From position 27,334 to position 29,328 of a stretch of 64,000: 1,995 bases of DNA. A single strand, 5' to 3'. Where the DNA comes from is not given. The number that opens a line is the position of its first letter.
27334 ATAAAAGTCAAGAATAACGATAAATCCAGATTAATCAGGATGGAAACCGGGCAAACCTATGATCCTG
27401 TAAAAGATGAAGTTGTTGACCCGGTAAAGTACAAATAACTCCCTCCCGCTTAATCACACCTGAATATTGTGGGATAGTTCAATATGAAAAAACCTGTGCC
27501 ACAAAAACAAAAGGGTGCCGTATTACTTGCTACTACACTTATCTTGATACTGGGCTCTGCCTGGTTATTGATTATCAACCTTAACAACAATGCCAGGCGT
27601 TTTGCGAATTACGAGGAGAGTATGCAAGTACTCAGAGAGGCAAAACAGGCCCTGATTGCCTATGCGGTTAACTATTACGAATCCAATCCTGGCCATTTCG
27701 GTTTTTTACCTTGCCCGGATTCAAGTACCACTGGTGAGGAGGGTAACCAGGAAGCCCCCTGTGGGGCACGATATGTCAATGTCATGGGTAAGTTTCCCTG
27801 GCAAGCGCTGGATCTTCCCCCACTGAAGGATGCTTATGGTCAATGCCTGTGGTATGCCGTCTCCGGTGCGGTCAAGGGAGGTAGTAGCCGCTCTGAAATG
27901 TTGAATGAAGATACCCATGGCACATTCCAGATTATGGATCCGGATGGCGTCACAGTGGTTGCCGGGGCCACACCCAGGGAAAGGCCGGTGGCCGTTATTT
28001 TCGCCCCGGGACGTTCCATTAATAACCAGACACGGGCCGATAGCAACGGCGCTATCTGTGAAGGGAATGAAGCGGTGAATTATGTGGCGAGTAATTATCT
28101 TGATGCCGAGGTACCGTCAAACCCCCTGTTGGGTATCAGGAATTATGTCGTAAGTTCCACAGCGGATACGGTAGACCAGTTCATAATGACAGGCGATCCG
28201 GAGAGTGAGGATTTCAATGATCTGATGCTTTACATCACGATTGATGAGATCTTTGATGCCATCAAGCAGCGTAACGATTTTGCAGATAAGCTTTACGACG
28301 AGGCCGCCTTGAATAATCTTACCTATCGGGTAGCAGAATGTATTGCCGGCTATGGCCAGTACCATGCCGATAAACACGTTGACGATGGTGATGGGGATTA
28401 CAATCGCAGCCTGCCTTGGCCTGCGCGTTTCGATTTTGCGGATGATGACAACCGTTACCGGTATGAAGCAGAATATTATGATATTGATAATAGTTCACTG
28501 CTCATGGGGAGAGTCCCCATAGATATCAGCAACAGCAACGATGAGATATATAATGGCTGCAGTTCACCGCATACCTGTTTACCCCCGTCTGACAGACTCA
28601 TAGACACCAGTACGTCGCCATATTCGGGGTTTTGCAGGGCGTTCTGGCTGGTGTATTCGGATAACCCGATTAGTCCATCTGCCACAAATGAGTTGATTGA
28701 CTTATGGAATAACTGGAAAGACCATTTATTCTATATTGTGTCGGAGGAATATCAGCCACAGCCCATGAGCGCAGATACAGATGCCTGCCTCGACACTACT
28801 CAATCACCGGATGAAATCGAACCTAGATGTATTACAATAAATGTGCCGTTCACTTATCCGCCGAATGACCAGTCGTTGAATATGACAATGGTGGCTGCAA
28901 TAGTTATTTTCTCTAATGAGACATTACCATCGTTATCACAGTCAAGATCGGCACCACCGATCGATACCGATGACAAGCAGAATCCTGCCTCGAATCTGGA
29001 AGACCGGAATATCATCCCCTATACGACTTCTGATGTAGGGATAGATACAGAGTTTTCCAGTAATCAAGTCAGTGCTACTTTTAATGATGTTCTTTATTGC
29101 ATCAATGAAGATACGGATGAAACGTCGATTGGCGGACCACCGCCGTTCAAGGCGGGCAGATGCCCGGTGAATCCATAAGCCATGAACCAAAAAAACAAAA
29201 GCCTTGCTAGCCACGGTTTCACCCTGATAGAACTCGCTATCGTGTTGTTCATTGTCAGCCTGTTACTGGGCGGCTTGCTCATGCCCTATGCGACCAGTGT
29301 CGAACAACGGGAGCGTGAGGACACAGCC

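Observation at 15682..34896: Non-canonical MSHA-like type IV pilus locus led by a sigma-54 response regulator, with permuted gene order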

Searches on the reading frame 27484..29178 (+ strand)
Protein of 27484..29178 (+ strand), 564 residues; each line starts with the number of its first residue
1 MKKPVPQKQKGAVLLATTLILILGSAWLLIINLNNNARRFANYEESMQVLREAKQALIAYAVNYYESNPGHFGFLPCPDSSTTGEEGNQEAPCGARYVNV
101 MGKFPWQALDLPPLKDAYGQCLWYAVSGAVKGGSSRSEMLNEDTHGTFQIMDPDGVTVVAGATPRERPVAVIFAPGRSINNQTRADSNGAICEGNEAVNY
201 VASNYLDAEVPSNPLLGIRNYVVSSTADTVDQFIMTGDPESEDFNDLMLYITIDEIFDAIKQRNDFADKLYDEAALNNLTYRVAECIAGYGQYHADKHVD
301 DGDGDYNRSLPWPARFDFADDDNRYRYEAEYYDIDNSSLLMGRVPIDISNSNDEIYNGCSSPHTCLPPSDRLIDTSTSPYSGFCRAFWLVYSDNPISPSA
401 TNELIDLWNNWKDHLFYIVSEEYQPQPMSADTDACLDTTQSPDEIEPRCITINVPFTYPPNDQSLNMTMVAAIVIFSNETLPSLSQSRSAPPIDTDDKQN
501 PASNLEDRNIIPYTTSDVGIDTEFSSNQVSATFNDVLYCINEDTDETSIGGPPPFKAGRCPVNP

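Call 3: search_protein_families(library=pfam, proteins=[window:27484-29178:+], max_evalue=0.01)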
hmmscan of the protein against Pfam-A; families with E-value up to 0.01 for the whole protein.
window:27484-29178:+ (564 aa): 0 families

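Call 5: search_protein_families(library=ncbifam, proteins=[window:27484-29178:+], max_evalue=0.01)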
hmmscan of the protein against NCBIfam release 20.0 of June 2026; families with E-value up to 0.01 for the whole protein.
window:27484-29178:+ (564 aa): 0 families

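Call 8: find_encoding_contigs(protein=window:27484-29178:+, flank=10000, max_places=6)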
Protein window:27484-29178:+ (564 aa): 23 contigs read that carry it; 6 places shown.
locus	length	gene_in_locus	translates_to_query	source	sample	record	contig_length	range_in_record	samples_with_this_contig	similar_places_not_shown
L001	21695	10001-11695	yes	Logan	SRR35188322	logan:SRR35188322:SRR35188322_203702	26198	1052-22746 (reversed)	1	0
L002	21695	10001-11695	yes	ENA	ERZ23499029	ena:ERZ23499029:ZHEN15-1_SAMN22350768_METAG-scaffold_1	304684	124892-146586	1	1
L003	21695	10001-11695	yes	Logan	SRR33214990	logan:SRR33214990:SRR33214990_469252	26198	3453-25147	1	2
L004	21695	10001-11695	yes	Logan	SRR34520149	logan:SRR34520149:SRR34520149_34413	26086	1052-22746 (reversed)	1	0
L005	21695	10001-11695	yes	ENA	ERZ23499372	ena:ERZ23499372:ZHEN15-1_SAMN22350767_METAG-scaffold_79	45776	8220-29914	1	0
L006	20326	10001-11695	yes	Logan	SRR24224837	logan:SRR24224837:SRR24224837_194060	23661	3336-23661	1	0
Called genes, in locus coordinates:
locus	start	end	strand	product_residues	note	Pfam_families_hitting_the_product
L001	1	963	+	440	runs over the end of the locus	PF13191:AAA_16 (weak), PF13401:AAA_22, PF13173:AAA_14 (faint)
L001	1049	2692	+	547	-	PF07655:Secretin_N_2 (weak), PF00263:Secretin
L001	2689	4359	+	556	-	PF13174:TPR_6 (faint), PF00515:TPR_1 (faint), PF07719:TPR_2 (faint), PF13176:TPR_7 (faint), PF13424:TPR_12 (faint), PF13428:TPR_14 (faint), PF13432:TPR_16, PF14559:TPR_19 (weak), +2 more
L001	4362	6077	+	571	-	PF05157:MshEN, PF00437:T2SSE, PF13191:AAA_16 (faint), PF13401:AAA_22 (faint)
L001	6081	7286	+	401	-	PF28597:T2SSF_N, PF00482:T2SSF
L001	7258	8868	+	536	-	-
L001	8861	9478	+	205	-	-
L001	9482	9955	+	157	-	-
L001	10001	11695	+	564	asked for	-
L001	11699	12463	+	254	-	PF07963:N_methyl (faint)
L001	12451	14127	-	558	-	PF02518:HATPase_c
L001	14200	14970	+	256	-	-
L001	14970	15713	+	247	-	-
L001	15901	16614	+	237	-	PF07963:N_methyl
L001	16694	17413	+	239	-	PF00005:ABC_tran, PF13304:AAA_21 (weak)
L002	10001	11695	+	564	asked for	-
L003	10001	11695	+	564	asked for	-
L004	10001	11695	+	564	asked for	-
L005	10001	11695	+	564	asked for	-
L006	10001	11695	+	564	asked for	-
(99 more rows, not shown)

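Call 16: search_protein_families(library=pfam, proteins=[window:27484-29178:+], max_evalue=10)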
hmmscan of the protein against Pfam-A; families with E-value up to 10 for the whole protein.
window:27484-29178:+ (564 aa): 0 families

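Call 47: find_homologous_proteins(query=window:27484-29178:+)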
Query window:27484-29178:+ (564 aa): 421 proteins with E <= 0.001 among 8000 candidates; the best 120 are listed.
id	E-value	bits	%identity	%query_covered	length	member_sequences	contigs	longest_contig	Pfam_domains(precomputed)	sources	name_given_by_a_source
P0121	0.0e+0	1256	95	100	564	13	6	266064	-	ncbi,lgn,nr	ncbi:MAG: hypothetical protein GWO08_07210 [Gammaproteobacteria bacterium]|nr:hypothetical protein [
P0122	3.3e-241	820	65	100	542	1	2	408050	-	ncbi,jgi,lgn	-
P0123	1.5e-228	778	62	99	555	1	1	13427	-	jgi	-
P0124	1.3e-126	441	45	99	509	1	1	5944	-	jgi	jgi:hypothetical protein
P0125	9.5e-126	439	43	98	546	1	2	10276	-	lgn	-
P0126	5.2e-121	423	43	99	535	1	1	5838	-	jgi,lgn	-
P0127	6.2e-121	423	44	98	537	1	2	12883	-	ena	-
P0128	6.5e-120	419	43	99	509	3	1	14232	-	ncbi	-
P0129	7.7e-119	416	44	98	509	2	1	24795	-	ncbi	ncbi:MAG: hypothetical protein ACE5GZ_06140 [Gammaproteobacteria bacterium]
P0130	7.5e-115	403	42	98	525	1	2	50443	-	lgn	-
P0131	3.5e-106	374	41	99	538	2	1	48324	-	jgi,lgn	jgi:hypothetical protein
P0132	3.0e-96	341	40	98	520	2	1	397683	-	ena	-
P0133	5.3e-91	324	38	96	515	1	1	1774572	-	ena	-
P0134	2.9e-88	315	35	98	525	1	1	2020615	-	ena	-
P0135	1.0e-86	310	37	95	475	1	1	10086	-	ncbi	-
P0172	1.0e-67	247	34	96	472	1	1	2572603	-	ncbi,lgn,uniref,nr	ncbi:hypothetical protein FGKAn22_18940 [Ferrigenium kumadai]|uniref:Uncharacterized protein n=1 Tax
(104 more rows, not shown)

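Call 48: find_encoding_contigs(protein=P0172, flank=10000, max_places=2)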
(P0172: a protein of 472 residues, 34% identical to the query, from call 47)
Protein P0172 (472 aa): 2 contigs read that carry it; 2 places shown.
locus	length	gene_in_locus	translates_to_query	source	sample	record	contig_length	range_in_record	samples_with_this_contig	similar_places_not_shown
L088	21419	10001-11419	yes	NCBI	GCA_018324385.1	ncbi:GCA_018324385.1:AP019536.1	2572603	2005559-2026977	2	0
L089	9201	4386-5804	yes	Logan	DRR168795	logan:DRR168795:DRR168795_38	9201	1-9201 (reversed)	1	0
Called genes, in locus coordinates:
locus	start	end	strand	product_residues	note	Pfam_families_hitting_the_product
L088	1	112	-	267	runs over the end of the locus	PF00005:ABC_tran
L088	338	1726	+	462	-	PF13191:AAA_16 (weak), PF13401:AAA_22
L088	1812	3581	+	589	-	PF00263:Secretin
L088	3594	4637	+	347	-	PF00515:TPR_1 (faint), PF07719:TPR_2 (faint), PF13181:TPR_8 (faint), PF13428:TPR_14 (faint), PF13431:TPR_17 (faint), PF14559:TPR_19 (faint), PF23914:TPR_CcmH_CycH (faint), PF13432:TPR_16 (weak)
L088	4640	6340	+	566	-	PF05157:MshEN, PF00437:T2SSE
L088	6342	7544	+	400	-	PF28597:T2SSF_N (weak), PF00482:T2SSF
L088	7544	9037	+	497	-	-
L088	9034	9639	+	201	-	-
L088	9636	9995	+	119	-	-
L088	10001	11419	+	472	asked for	-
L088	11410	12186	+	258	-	PF07963:N_methyl (weak)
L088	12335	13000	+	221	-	-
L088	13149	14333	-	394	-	PF07759:DUF1615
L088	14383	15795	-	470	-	PF01406:tRNA-synt_1e, PF01921:tRNA-synt_1f (faint), PF00133:tRNA-synt_1 (faint), PF09334:tRNA-synt_1g (weak), PF09190:DALR_2, PF23493:CysS_C (weak)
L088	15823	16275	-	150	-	PF00582:Usp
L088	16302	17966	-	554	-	PF00749:tRNA-synt_1c, PF03950:tRNA-synt_1c_C, PF20974:tRNA-synt_1c_C2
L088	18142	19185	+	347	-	PF12895:ANAPC3 (faint), PF13432:TPR_16, PF14559:TPR_19 (weak), PF14559:TPR_19, PF00515:TPR_1 (weak), PF13414:TPR_11 (weak), PF24125:Cds6_C, PF14534:DUF4440 (weak), +9 more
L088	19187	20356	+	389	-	PF03734:YkuD, PF24125:Cds6_C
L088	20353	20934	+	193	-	PF00160:Pro_isomerase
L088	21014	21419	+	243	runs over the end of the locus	PF00149:Metallophos, PF12850:Metallophos_2 (faint)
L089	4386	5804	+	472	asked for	-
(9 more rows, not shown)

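Call 62: predict_structure(alignment_id=A5)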
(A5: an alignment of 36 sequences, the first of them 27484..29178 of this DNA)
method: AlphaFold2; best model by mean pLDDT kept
length: 564 residues; sequences in the alignment: 36
mean_pLDDT: 86.9   pTM: 0.87
mean pLDDT of the five models: 86.9, 86.7, 85.8, 84.4, 84.2
residues with pLDDT >= 90: 348; 70-90: 132; 50-70: 64; < 50: 20
segments of 3 or more residues with pLDDT < 50: 1-3, 186-188, 212-215, 546-552
pLDDT, mean of each block of 10 residues (from residue 1): 52 84 85 86 96 98 96 96 88 92 95 92 96 91 96 92 96 92 61 65 84 65 95 92 92 98 96 92 97 94 88 85 77 84 96 96 95 93 97 95 97 96 94 71 67 68 64 96 93 91 94 76 85 94 57 74 53
secondary structure, 60 per line:
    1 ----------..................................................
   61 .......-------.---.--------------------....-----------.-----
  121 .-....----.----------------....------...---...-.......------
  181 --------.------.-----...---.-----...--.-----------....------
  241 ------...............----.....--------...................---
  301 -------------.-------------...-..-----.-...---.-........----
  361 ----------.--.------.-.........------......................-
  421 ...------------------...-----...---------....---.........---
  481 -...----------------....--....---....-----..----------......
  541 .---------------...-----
elements in order: H11-67 E100-103 E123-126 E148-151 E158-160 E168-174 E231-234 E247-252 H253-261 H266-270 H279-297 E341-343 H349-356 H383-391 H398-414 E415-419 E450-452 H462-465 E469-477 H501-504 H507-510 E535-541 E557-559

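Call 65: fold_search(model_id=the predicted structure, library=pdb)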
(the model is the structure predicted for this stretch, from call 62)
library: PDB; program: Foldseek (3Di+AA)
matches with E <= 10: 14; with E <= 0.001: 0
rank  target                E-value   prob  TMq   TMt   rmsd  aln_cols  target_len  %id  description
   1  8jjz                  2.5e+00  0.01  0.04  0.09  13.3       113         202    7  Crystal structure of QQ-hNTAQ1 C28S (released 2024-06-26)
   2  6n7g_B                3.0e+00  0.02  0.06  0.04   8.5        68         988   13  Cryo-EM structure of tetrameric Ptch1 in complex with ShhNp (form I) (released 2019-05-29)
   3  8tug_A                3.1e+00  0.01  0.09  0.05  21.4       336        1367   10  Cryo-EM structure of CPD-stalled Pol II in complex with Rad26 (engaged state) (released 2024-01-24)
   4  3gtj_A                3.8e+00  0.00  0.07  0.04  20.9       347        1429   10  Backtracked RNA polymerase II complex with 13mer RNA (released 2009-06-09)
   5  5u5q_A                4.0e+00  0.00  0.08  0.05  21.2       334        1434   11  12 Subunit RNA Polymerase II at Room Temperature collected using SFX (released 2017-03-29)
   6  6uq2_A                5.8e+00  0.00  0.08  0.05  21.0       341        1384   10  RNA polymerase II elongation complex with dG in state 1 (released 2020-06-10)
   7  4w79                  6.2e+00  0.00  0.05  0.10  16.0       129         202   12  Crystal Structure of Human Protein N-terminal Glutamine Amidohydrolase (released 2014-09-17)
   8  8ox5_A                6.2e+00  0.00  0.07  0.05  27.5       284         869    8  Cryo-EM structure of ATP8B1-CDC50A in E1P-ADP conformation (released 2023-11-29)
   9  8jjy_A                6.2e+00  0.00  0.04  0.09  14.4       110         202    8  Crystal structure of QN-hNTAQ1 C28S (released 2024-06-26)
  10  9n79_SG               6.6e+00  0.00  0.05  0.06  16.6       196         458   13  SSU processome maturation and disassembly, State M (released 2025-11-05)
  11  6rqh_A                7.0e+00  0.00  0.09  0.05  20.8       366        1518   11  RNA Polymerase I Closed Conformation 1 (CC1) (released 2019-12-11)
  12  1nuz                  7.9e+00  0.01  0.08  0.13  15.6       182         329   12  Fructose-1,6-Bisphosphatase Complex with Magnesium, Fructose-6-Phosphate and Phosphate (released 2003-07-08)
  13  8rqk_G                9.0e+00  0.01  0.04  0.11   7.0        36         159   17  Structure of the complete Vaccinia DNA-dependent RNA polymerase complex at 2.65A resolution (released 2025-01-29)
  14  8jjw_B                9.0e+00  0.00  0.06  0.10  15.1       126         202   11  Crystal structure of QG-hNTAQ1 C28S (released 2024-06-26)

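Call 74: list_cluster_members(proteins=[L088:338-1726:+, L088:1812-3581:+, L088:3594-4637:+, L088:4640-6340:+, L088:6342-7544:+, L088:7544-9037:+, L088:9034-9639:+, L088:9636-9995:+, L088:11410-12186:+, L088:12335-13000:+])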
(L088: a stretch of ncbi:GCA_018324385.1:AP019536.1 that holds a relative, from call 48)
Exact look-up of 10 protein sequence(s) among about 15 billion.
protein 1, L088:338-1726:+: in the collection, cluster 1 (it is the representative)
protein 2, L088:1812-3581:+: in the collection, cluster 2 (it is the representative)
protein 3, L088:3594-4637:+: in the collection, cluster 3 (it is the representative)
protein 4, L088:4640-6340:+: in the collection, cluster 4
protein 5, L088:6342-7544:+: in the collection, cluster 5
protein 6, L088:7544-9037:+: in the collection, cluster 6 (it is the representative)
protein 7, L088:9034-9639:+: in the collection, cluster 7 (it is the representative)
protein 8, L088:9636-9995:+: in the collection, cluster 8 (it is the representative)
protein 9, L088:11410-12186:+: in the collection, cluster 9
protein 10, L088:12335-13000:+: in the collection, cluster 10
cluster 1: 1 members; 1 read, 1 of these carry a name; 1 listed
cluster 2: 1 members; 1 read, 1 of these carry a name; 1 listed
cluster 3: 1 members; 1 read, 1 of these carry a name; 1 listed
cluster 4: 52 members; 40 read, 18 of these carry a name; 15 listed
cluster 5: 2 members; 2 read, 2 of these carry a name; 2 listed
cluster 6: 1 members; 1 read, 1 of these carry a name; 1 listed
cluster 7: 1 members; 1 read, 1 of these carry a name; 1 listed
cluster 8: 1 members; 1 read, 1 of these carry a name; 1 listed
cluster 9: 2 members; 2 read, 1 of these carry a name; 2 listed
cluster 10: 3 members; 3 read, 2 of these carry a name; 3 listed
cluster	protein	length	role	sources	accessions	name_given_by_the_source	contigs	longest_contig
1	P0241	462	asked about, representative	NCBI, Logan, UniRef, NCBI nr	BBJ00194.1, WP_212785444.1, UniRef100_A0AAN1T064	hypothetical protein FGKAn22_18860 [Ferrigenium kumadai] | AAA+ ATPase domain-containing protein n=1 Tax=Ferrigenium kumadai TaxID=1682490 ... | AAA family ATPase [Ferrigenium kumadai]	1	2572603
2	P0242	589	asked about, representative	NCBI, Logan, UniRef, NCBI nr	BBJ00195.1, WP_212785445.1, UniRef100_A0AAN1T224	type II and III secretion system protein [Ferrigenium kumadai] | Type II and III secretion system protein n=1 Tax=Ferrigenium kumadai TaxID=1682490 ...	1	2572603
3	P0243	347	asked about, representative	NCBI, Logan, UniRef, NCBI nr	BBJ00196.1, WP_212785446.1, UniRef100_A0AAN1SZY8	hypothetical protein FGKAn22_18880 [Ferrigenium kumadai] | Tetratricopeptide repeat protein n=1 Tax=Ferrigenium kumadai TaxID=1682490 ... | tetratricopeptide repeat protein [Ferrigenium kumadai]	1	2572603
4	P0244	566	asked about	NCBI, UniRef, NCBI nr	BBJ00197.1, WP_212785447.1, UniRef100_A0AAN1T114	type II secretion system protein E [Ferrigenium kumadai] | Type II secretion system protein E n=1 Tax=Ferrigenium kumadai TaxID=1682490 ... | ATPase, T2SS/T4P/T4SS family [Ferrigenium kumadai]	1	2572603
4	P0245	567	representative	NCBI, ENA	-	-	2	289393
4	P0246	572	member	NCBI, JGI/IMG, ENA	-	type II secretory ATPase GspE/PulE/Tfp pilus assembly ATPase PilB-like protein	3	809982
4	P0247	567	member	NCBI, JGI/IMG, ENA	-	type II secretory ATPase GspE/PulE/Tfp pilus assembly ATPase PilB-like protein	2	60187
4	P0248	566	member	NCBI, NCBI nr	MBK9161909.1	MAG: Flp pilus assembly complex ATPase component TadA [Nitrosomonadales bacterium] | Flp pilus assembly complex ATPase component TadA [Nitrosomonadales bacterium]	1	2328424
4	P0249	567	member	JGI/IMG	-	type II secretory ATPase GspE/PulE/Tfp pilus assembly ATPase PilB-like protein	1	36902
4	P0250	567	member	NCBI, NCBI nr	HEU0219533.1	MAG TPA: ATPase, T2SS/T4P/T4SS family [Gallionella sp.] | ATPase, T2SS/T4P/T4SS family [Gallionella sp.]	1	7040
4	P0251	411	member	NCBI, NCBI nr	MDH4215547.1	MAG: GspE/PulE family protein, partial [Gallionella sp.] | GspE/PulE family protein [Gallionella sp.]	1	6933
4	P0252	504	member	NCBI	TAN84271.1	MAG: type II/IV secretion system protein, partial [Gallionella sp.]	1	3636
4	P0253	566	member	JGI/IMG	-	type II secretory ATPase GspE/PulE/Tfp pilus assembly ATPase PilB-like protein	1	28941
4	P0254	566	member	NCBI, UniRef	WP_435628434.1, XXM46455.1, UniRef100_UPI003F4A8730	GspE/PulE family protein [Candidatus Ferrigenium straubiae] | GspE/PulE family protein n=1 Tax=Candidatus Ferrigenium straubiae TaxID=2919506 ...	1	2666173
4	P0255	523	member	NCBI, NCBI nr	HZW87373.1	MAG TPA: ATPase, T2SS/T4P/T4SS family, partial [Gallionella sp.] | ATPase, T2SS/T4P/T4SS family [Gallionella sp.]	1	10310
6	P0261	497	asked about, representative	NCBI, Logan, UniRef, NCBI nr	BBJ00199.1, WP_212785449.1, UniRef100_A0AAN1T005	hypothetical protein FGKAn22_18910 [Ferrigenium kumadai] | Uncharacterized protein n=1 Tax=Ferrigenium kumadai TaxID=1682490 RepID=A0AAN1T005_9PROT | hypothetical protein [Ferrigenium kumadai]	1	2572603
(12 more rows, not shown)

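Call 104: search_protein_families(library=pfam, proteins=[P0261], max_evalue=0.1)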
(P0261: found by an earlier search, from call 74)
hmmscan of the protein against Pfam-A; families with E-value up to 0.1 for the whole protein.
P0261 (497 aa): 0 families
